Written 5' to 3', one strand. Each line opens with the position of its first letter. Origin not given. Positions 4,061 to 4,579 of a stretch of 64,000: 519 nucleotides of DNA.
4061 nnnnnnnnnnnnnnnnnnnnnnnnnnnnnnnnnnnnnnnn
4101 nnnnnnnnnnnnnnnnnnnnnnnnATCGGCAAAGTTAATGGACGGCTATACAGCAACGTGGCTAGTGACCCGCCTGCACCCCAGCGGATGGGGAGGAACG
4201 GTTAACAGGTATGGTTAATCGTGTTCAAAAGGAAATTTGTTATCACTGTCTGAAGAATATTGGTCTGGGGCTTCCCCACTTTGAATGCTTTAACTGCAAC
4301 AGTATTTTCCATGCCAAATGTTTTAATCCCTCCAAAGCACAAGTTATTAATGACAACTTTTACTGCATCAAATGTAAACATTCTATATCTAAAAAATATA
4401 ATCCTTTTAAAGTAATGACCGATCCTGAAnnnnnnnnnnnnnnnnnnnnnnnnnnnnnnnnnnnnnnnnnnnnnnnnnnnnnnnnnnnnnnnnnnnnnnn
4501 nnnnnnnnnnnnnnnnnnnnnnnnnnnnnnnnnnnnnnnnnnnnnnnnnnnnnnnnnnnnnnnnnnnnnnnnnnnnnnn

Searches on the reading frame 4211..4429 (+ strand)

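Call 72: search_protein_families(library=pfam, proteins=[window:4211-4429:+], max_evalue=10)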
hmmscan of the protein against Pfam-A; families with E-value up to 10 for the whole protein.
seq(73 aa): 12 families
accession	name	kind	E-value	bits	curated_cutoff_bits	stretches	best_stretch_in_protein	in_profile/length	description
PF00130.28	C1_1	-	1.1e-05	25.6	26.5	1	6-39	10-44/53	Phorbol esters/diacylglycerol binding domain (C1 domain)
PF00628.35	PHD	-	9e-05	22.9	24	1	11-55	2-47/47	PHD-finger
PF23004.2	PHDvar_NSD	-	0.0011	19.4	27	1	10-52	1-40/47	Histone-lysine N-methyltransferase NSD-like, variant PHD zinc finger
PF13831.12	PHD_2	-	0.0047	16.8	28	1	26-56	7-36/36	PHD-finger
PF16866.11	PHD_4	-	0.04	14.3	30.6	1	24-50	28-55/65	PHD-finger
PF12773.13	DZR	-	0.085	13.5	27.3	1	4-36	9-37/45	Double zinc ribbon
PF03107.22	C1_2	-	0.11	13.2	26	1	7-37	17-47/48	C1 domain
PF05191.20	ADK_lid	-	0.3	11.4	26.6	1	26-44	4-21/36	Adenylate kinase, active site lid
PF22191.2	IBR_1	-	3.8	7.9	27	0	10-40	6-38/47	IBR domain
PF00412.28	LIM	-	4.5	8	22.9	1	50-63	27-40/58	LIM domain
PF17120.11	zf-RING_16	-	4.6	7.4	27.4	1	22-39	17-34/57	RING/Ubox like zinc-binding domain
PF21257.3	PHD_ash2p_like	-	8.9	6.7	28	1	23-60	7-48/53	ASH2, PHD zinc finger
